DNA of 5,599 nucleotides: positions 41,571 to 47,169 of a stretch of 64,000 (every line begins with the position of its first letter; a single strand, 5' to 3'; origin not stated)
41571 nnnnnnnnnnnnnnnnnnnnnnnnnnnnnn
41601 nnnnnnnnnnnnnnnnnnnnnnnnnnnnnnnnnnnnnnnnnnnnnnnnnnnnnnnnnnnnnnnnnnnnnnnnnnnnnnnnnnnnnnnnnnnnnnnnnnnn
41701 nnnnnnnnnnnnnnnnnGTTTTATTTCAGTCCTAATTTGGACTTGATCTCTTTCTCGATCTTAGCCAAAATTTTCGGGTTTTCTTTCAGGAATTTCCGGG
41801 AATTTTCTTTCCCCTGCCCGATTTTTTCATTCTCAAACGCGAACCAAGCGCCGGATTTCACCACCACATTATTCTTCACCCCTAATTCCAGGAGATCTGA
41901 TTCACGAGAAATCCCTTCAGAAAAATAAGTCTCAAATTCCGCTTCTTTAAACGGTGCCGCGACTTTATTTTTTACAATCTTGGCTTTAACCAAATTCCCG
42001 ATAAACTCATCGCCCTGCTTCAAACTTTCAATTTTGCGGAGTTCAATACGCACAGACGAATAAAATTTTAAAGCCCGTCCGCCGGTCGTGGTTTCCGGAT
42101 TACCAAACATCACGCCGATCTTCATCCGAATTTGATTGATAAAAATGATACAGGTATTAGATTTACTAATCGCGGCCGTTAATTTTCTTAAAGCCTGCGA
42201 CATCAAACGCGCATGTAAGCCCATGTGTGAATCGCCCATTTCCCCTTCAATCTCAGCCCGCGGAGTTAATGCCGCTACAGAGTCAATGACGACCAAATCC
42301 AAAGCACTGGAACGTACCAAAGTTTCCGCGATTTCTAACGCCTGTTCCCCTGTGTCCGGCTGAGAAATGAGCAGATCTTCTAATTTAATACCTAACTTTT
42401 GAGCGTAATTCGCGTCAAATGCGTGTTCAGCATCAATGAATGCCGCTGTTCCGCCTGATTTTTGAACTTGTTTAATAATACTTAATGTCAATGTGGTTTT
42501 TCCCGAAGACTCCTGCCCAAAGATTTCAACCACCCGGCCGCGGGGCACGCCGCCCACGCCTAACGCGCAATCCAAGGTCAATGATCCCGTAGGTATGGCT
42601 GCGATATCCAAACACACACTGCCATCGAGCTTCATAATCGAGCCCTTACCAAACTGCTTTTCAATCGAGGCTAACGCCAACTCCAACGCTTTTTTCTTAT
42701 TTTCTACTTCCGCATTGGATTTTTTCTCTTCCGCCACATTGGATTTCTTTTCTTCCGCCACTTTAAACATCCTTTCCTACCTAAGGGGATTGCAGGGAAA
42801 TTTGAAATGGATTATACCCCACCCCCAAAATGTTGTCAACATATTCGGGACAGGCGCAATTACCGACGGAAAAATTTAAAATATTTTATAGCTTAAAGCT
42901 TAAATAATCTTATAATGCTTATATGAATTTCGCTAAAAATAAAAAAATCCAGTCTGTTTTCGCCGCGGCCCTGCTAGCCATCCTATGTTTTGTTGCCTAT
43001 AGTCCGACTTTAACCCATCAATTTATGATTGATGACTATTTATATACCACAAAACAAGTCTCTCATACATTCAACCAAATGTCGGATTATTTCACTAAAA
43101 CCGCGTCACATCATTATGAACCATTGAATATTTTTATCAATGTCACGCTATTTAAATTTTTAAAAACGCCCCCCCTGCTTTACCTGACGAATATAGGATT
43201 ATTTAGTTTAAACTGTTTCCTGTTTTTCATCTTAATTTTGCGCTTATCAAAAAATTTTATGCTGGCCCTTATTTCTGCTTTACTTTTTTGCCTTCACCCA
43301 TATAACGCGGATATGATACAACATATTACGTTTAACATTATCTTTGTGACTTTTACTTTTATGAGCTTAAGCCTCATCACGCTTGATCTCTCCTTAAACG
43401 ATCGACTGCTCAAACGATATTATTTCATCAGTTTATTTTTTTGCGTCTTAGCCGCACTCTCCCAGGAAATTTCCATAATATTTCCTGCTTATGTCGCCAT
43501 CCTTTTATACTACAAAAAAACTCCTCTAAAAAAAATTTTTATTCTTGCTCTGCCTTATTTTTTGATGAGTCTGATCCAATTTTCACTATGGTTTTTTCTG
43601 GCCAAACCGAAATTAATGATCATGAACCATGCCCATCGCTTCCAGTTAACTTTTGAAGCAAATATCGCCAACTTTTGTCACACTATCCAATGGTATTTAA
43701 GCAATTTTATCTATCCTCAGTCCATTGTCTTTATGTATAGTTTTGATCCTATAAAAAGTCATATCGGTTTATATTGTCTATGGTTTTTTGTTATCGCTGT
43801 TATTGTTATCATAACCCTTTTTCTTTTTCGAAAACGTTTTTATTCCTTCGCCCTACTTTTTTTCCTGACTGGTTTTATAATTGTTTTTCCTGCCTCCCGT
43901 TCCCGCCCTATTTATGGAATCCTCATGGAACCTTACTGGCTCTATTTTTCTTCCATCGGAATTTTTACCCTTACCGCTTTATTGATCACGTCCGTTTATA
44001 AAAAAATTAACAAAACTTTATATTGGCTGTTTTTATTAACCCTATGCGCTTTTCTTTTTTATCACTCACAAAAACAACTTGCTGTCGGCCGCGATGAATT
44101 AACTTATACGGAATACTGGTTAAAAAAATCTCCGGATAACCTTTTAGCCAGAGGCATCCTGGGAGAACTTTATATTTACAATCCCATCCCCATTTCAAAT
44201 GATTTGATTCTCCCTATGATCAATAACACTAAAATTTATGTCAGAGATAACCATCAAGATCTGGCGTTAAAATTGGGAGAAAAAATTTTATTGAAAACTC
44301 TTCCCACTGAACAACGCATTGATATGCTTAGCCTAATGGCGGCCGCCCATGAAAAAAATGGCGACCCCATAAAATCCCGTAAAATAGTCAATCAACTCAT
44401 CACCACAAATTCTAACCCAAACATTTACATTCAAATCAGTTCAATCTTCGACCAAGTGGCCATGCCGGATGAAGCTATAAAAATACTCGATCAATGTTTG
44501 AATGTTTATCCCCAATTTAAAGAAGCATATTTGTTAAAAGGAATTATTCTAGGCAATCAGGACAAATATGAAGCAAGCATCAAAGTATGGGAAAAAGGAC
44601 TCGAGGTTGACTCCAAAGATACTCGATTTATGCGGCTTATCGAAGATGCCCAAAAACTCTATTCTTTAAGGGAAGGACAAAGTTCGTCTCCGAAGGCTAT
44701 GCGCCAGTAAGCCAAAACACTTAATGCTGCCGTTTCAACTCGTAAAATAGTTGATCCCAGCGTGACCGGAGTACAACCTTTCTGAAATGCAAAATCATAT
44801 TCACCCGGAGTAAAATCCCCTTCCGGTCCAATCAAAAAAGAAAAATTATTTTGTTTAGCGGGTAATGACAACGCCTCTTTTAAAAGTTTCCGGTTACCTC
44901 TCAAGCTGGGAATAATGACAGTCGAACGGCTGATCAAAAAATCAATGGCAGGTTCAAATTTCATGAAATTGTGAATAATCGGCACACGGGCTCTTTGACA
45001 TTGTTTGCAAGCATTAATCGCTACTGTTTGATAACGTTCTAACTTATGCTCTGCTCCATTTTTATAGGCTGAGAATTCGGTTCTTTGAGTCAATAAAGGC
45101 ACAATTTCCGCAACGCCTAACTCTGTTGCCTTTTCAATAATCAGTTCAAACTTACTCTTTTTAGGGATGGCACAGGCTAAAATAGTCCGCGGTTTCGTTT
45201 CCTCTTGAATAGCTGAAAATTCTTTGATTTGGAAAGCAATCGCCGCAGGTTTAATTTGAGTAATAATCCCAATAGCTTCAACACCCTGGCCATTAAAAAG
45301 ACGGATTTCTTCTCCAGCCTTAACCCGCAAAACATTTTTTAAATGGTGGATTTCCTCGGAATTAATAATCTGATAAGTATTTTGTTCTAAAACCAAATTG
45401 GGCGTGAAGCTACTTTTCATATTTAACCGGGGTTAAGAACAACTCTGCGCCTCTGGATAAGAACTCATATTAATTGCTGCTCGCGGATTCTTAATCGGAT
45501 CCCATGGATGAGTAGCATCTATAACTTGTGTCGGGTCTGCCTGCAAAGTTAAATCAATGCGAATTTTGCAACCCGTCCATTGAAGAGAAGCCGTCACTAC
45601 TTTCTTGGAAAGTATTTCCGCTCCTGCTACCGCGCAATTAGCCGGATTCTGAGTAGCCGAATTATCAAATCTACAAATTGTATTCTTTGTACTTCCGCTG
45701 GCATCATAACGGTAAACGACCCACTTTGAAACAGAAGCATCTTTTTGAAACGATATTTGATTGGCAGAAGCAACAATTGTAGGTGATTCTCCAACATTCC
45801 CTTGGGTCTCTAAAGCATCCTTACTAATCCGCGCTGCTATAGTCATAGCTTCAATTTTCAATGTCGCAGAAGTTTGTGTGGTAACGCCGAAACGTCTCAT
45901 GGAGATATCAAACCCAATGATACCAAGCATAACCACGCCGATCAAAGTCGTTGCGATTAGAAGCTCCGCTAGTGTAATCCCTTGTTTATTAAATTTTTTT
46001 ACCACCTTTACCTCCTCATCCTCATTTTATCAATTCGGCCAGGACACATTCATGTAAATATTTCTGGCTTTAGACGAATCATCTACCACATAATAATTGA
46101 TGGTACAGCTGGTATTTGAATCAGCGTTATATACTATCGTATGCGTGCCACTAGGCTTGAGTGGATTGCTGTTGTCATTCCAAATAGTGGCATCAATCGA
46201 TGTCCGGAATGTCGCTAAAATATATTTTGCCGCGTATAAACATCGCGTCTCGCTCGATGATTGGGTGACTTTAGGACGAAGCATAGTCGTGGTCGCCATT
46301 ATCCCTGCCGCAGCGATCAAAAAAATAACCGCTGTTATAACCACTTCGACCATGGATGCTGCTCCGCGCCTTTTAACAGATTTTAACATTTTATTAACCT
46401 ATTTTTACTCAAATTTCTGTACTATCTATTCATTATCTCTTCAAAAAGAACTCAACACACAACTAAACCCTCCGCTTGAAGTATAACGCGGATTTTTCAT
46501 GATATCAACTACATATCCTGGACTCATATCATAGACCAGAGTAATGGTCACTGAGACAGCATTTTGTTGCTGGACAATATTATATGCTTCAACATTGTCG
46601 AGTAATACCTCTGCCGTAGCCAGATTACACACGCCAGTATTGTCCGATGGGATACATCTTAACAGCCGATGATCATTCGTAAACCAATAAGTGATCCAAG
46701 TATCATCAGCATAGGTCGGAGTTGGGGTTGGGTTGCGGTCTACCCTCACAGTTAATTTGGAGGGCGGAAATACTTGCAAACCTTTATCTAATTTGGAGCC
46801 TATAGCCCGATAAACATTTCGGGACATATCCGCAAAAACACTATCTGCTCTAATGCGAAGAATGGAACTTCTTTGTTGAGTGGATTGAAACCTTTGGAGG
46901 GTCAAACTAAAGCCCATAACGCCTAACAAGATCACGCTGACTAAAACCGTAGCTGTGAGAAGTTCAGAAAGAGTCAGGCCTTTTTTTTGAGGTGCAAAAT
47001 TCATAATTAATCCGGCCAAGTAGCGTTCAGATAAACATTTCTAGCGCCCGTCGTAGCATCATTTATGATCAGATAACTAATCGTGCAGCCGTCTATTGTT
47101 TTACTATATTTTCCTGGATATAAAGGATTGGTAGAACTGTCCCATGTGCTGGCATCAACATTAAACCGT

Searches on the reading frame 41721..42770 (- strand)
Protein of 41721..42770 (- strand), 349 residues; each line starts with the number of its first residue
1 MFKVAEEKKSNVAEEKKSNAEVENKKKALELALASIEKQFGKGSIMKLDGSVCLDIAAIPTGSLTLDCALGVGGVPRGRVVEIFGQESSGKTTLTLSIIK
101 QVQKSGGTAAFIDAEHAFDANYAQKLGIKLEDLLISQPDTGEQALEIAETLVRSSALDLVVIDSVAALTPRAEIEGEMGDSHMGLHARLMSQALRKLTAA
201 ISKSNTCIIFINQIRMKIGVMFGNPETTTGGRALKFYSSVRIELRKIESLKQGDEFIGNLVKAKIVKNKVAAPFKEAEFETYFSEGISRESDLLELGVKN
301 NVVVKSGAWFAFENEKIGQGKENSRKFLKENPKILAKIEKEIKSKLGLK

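Call 12: search_protein_families(library=pfam, proteins=[window:41721-42770:-], max_evalue=0.001)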
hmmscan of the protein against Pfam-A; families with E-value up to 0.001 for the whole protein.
window:41721-42770:- (349 aa): 7 families
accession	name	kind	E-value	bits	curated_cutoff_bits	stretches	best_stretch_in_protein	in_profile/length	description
PF00154.27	RecA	-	1.2e-133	445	27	1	27-288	1-262/262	recA bacterial DNA recombination protein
PF21096.2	RecA_C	-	3.6e-22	78.7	27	1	292-346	2-56/57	RecA C-terminal domain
PF08423.17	Rad51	-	1.5e-12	47.8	22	1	56-247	5-212/244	Rad51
PF06745.19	ATPase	-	4.1e-06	26.8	26.6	1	60-134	2-78/231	KaiC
PF01637.24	ATPase_2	-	0.00014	22.2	33.2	1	80-211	22-116/225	ATPase domain predominantly from Archaea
PF13479.12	AAA_24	-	0.0004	20.7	27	1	80-170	4-78/195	AAA domain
PF13481.12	AAA_25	-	0.00085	19.4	27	0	75-118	30-84/195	AAA domain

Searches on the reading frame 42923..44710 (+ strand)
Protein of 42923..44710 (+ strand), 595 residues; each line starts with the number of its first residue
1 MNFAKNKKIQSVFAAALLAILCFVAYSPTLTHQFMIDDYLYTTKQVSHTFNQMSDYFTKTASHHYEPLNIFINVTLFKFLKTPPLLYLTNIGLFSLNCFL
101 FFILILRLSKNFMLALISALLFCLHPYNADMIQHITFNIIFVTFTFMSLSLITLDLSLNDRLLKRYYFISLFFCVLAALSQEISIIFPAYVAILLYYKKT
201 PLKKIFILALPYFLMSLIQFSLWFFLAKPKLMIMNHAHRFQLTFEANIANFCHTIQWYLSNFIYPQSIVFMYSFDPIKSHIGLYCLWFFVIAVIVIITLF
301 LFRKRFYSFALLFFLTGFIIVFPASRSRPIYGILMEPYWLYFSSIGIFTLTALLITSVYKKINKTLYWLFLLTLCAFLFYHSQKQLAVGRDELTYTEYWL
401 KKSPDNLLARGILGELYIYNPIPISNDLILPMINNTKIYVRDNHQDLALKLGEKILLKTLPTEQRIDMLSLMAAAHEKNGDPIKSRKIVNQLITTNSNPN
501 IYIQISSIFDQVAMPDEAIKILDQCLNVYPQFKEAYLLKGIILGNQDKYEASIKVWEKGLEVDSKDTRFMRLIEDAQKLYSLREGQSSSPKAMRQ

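Call 6: search_protein_families(library=pfam, proteins=[window:42923-44710:+], max_evalue=1)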
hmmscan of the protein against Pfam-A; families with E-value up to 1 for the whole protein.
window:42923-44710:+ (595 aa): 11 families
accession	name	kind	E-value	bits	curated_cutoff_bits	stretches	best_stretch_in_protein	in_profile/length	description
PF13181.12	TPR_8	-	2e-06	27.9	25.7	2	534-565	2-33/34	Tetratricopeptide repeat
PF13428.12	TPR_14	-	8.6e-05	23.3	23.5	1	500-540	2-42/44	Tetratricopeptide repeat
PF00515.34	TPR_1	-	0.00053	20.1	27.8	1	534-565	2-33/34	Tetratricopeptide repeat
PF07719.23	TPR_2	-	0.0013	19.2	27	1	534-565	2-33/34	Tetratricopeptide repeat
PF14559.12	TPR_19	-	0.0058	17.4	25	1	515-569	7-61/68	Tetratricopeptide repeat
PF12569.14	NatA_aux_su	-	0.0078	15.6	33.3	1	503-570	196-262/515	N-terminal acetyltransferase A, auxiliary subunit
PF13431.12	TPR_17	-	0.017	15.8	24.4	1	523-553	3-33/34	Tetratricopeptide repeat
PF14853.12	Fis1_TPR_C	-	0.11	13.1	25.3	0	516-542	18-44/53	Fis1 C-terminal tetratricopeptide repeat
PF13174.12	TPR_6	-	0.12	13.6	26.3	0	514-531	15-32/33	Tetratricopeptide repeat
PF10579.15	Rapsyn_N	-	0.13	12.8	23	0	438-480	16-57/80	Rapsyn N-terminal myristoylation and linker region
PF13424.12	TPR_12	-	0.2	12.3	30.1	0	483-530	20-76/77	Tetratricopeptide repeat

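Call 7: search_protein_families(library=ncbifam, proteins=[window:42923-44710:+], max_evalue=1)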
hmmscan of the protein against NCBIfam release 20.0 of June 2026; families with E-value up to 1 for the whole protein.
window:42923-44710:+ (595 aa): 6 families
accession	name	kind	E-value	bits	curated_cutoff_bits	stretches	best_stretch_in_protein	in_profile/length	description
TIGR02917.1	PEP_TPR_lipo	equivalog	2e-06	26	312.2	1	445-566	106-226/899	XrtA/PEP-CTERM system TPR-repeat protein PrsT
NF040959.1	MamA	equivalog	6.1e-05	22.6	200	1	466-571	71-177/204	magnetosome protein MamA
NF033762.1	social_mot_Tgl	equivalog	0.0028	17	225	1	436-556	107-227/252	social motility TPR repeat lipoprotein Tgl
NF008391.2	PRK11189.1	equivalog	0.0096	15.4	250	1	494-565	60-131/297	lipoprotein NlpI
NF040561.1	PrimPol_Msp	equivalog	0.063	11.8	200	1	479-543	4-69/515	CRISPR-associated primase-polymerase type A1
NF051859.1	AlbFlvMonOxTrpSyn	equivalog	0.21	10.1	700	1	462-524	234-299/457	bifunctional albaflavenone monooxygenase/terpene synthase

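Call 84: find_homologous_proteins(query=window:42923-44710:+, max_evalue=1e-10)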
Query window:42923-44710:+ (595 aa): 6 proteins with E <= 1e-10 among 8000 candidates.
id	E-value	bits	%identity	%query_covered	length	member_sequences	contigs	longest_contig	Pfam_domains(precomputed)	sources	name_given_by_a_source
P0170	2.9e-109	385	38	95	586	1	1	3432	-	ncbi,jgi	-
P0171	8.7e-108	380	39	96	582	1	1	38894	PF14559.13,PF00515.35,PF12895.14,PF13432.13,PF13428.13,PF13181.13,PF07719.24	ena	-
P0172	9.2e-103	363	37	98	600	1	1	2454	PF07719.24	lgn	-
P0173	6.9e-57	212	33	69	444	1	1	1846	-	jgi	-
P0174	2.1e-46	177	27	92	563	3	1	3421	PF14559.13,PF00515.35,PF13424.13,PF13432.13,PF13428.13,PF13181.13,PF07719.24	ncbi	-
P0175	1.3e-11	62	27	63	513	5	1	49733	PF13431.13,PF13414.13,PF00515.35,PF13181.13,PF07719.24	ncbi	ncbi:MAG: tetratricopeptide repeat protein [Patescibacteria group bacterium]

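Call 85: find_encoding_contigs(protein=P0171, flank=10000, max_places=3)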
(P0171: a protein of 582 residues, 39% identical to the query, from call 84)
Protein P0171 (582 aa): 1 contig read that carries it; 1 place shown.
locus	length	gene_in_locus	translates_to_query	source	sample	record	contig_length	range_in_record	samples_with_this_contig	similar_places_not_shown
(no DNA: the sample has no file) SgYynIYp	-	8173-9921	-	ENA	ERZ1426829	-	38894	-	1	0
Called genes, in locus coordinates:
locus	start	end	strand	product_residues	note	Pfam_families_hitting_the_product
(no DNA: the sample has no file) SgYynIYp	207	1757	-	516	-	-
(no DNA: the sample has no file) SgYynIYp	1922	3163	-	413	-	PF04851:ResIII, PF00270:DEAD, PF00271:Helicase_C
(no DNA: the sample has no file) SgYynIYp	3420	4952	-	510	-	-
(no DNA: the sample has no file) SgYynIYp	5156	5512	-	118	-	-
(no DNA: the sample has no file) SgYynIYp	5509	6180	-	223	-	PF03116:NQR2_RnfD_RnfE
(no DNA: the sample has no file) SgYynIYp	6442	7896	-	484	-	PF00083:Sugar_tr, PF07690:MFS_1, PF00083:Sugar_tr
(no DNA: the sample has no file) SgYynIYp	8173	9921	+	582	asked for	PF13428:TPR_14 (faint), PF07719:TPR_2 (faint), PF00515:TPR_1 (faint), PF12895:ANAPC3 (faint), PF13432:TPR_16 (faint), PF14559:TPR_19 (faint), PF13181:TPR_8 (faint)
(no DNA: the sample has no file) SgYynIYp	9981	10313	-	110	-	PF02641:DUF190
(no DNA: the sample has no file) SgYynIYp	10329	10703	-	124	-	PF02537:CRCB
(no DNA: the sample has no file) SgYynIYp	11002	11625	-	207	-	PF13428:TPR_14 (faint), PF14559:TPR_19 (faint), PF13371:TPR_9 (faint), PF13432:TPR_16 (faint), PF13181:TPR_8 (faint), PF07719:TPR_2 (faint), PF00515:TPR_1 (faint), PF13174:TPR_6 (weak)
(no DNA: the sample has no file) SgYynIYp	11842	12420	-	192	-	PF03193:RsgA_GTPase (weak), PF00009:GTP_EFTU (faint), PF01926:MMR_HSR1, PF02421:FeoB_N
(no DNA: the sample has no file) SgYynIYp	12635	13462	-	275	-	-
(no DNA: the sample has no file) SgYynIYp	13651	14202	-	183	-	-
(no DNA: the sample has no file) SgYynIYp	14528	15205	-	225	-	PF10677:DUF2490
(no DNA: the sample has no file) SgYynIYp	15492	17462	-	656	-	PF13520:AA_permease_2, PF00324:AA_permease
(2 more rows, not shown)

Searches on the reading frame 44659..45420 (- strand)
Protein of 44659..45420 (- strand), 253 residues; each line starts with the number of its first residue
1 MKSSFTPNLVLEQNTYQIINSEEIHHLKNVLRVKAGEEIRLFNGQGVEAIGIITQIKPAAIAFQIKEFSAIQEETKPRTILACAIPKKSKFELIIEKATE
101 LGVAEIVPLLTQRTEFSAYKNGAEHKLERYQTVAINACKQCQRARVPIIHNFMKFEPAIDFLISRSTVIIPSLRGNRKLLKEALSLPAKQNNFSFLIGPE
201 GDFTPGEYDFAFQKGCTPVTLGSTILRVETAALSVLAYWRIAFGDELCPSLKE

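Call 12: search_protein_families(library=pfam, proteins=[window:44659-45420:-], max_evalue=0.001)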
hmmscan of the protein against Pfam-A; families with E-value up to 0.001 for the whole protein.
window:44659-45420:- (253 aa): 2 families
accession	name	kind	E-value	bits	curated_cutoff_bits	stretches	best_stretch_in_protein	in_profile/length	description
PF04452.19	Methyltrans_RNA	-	3.5e-44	150.7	23.9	1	77-239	4-164/165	RNA methyltransferase domain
PF20260.4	PUA_4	-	4.5e-13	49.5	23.9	1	19-58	1-40/48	RNA methyltransferase PUA domain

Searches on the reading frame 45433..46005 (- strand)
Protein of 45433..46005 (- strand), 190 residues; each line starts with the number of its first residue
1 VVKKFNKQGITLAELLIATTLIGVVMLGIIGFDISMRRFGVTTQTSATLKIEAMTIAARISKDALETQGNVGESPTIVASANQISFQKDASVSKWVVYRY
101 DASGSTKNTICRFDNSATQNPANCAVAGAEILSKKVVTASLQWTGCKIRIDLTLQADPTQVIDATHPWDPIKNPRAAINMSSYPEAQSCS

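Call 12: search_protein_families(library=pfam, proteins=[window:45433-46005:-], max_evalue=0.001)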
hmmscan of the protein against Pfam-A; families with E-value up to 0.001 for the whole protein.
window:45433-46005:- (190 aa): 1 family
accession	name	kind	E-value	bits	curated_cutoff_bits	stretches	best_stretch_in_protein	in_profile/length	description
PF07963.17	N_methyl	-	3.2e-05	23.7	21.2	1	6-29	3-26/27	Prokaryotic N-terminal methylation motif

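Call 27: search_protein_families(library=ncbifam, proteins=[window:45433-46005:-], max_evalue=0.001)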
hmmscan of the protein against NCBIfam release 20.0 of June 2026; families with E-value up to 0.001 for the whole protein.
window:45433-46005:- (190 aa): 0 families

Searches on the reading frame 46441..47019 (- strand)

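Call 12: search_protein_families(library=pfam, proteins=[window:46441-47019:-], max_evalue=0.001)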
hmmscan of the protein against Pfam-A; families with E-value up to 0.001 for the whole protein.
window:46441-47019:- (192 aa): 1 family
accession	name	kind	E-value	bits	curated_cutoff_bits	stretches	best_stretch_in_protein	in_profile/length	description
PF07963.17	N_methyl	-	0.00062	19.7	21.2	0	12-35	4-27/27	Prokaryotic N-terminal methylation motif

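Call 27: search_protein_families(library=ncbifam, proteins=[window:46441-47019:-], max_evalue=0.001)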
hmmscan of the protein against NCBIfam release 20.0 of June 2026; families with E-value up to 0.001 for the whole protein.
window:46441-47019:- (192 aa): 1 family
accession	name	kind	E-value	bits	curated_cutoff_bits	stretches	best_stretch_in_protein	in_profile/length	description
NF007848.0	PRK10557.1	equivalog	0.0004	19.7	120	1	9-72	7-70/192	prepilin peptidase-dependent protein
